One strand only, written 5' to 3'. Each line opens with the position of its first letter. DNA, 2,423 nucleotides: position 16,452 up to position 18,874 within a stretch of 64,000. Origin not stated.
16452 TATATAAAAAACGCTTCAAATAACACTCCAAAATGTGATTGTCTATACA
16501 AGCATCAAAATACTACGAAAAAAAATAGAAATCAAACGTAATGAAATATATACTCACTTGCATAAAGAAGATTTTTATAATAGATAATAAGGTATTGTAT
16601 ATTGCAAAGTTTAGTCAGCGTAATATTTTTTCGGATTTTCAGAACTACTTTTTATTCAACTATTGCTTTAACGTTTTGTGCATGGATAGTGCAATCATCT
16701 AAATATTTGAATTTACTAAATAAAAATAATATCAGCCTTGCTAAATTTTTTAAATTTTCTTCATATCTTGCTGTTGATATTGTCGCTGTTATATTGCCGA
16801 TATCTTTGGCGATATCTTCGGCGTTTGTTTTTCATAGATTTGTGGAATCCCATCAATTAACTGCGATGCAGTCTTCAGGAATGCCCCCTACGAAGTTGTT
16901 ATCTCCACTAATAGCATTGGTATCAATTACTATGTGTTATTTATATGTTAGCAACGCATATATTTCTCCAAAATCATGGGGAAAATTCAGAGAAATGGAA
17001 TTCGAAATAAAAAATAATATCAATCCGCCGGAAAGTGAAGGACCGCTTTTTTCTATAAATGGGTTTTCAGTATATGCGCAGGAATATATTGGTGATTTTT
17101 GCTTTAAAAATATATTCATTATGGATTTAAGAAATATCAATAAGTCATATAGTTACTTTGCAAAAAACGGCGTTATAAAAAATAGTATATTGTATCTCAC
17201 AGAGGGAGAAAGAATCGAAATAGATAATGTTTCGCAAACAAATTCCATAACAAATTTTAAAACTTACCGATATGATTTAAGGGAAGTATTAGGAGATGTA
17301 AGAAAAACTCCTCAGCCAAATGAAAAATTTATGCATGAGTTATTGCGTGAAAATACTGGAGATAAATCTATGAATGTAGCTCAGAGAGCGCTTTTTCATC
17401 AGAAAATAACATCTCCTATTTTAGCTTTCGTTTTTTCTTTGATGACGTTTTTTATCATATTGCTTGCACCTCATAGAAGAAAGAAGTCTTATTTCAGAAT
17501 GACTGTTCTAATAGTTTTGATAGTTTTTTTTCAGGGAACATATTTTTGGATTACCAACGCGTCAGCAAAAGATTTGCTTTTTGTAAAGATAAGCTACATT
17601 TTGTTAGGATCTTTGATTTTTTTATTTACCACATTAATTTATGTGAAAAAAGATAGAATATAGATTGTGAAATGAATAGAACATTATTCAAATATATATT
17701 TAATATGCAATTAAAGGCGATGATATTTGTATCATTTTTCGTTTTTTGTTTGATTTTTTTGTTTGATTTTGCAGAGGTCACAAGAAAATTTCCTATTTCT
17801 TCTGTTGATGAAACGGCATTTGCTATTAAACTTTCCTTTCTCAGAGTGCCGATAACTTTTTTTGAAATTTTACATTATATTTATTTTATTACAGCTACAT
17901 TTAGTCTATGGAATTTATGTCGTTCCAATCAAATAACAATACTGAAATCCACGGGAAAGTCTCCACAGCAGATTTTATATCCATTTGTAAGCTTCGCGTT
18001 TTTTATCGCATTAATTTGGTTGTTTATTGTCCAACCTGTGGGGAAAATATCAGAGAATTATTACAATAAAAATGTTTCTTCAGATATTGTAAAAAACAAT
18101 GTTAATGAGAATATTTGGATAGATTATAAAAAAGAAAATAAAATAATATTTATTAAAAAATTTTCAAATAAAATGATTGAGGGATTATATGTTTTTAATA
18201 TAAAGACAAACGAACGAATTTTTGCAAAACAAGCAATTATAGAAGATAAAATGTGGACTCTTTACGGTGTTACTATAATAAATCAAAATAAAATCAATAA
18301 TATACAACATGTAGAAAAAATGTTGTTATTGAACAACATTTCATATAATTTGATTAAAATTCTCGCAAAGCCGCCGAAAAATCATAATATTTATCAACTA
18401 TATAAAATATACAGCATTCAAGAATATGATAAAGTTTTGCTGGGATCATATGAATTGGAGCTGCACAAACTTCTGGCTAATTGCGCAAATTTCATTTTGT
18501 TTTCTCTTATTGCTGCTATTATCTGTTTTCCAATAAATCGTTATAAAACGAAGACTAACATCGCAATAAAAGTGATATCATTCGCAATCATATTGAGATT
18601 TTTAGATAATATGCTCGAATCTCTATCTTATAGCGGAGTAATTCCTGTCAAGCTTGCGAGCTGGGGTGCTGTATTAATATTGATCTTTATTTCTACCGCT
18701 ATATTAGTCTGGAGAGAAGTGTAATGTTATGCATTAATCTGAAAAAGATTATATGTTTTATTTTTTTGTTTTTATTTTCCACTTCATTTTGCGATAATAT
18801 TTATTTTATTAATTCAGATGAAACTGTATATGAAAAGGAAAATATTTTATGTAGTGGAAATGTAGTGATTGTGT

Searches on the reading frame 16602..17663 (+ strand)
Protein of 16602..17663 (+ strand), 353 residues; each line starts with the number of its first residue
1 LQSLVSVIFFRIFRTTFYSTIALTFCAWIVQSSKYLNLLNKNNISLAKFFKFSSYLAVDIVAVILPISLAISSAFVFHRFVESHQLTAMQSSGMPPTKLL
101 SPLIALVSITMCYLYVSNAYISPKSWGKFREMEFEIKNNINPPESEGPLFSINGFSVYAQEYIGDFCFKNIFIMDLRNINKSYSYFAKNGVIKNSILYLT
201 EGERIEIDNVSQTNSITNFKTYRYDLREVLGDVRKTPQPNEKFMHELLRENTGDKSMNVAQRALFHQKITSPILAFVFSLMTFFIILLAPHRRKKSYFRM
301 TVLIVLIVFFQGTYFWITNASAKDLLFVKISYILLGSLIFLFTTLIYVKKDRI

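Call 49: search_protein_families(library=ncbifam, max_evalue=0.00001, proteins=[window:16602-17663:+])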
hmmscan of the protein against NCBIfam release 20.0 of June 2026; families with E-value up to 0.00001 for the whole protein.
window:16602-17663:+ (353 aa): 2 families
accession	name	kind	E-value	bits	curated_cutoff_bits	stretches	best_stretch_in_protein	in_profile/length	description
TIGR04407.1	LptF_YjgP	equivalog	3.1e-40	137.9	230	1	8-343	6-342/347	LPS export ABC transporter permease LptF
TIGR04408.1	LptG_lptG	equivalog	1.2e-11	43.9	240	1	8-320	6-316/351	LPS export ABC transporter permease LptG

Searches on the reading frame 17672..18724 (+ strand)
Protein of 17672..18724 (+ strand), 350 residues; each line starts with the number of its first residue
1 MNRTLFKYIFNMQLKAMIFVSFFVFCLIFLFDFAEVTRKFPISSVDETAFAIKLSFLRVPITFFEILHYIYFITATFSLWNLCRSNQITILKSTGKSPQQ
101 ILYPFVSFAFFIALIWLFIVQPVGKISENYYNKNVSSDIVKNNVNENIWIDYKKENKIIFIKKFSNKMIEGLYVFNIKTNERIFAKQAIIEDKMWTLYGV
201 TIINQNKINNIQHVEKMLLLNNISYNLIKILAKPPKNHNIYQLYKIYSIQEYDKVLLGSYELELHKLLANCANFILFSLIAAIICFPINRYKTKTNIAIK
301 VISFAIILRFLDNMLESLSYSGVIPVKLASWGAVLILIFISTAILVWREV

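Call 49: search_protein_families(library=ncbifam, max_evalue=0.00001, proteins=[window:17672-18724:+])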
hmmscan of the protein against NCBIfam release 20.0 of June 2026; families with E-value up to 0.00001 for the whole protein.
window:17672-18724:+ (350 aa): 2 families
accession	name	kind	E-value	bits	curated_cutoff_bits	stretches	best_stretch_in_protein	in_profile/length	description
TIGR04408.1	LptG_lptG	equivalog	4.8e-38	130.7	240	1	5-347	2-350/351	LPS export ABC transporter permease LptG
TIGR04407.1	LptF_YjgP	equivalog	8.5e-15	54.3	230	1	5-346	2-346/347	LPS export ABC transporter permease LptF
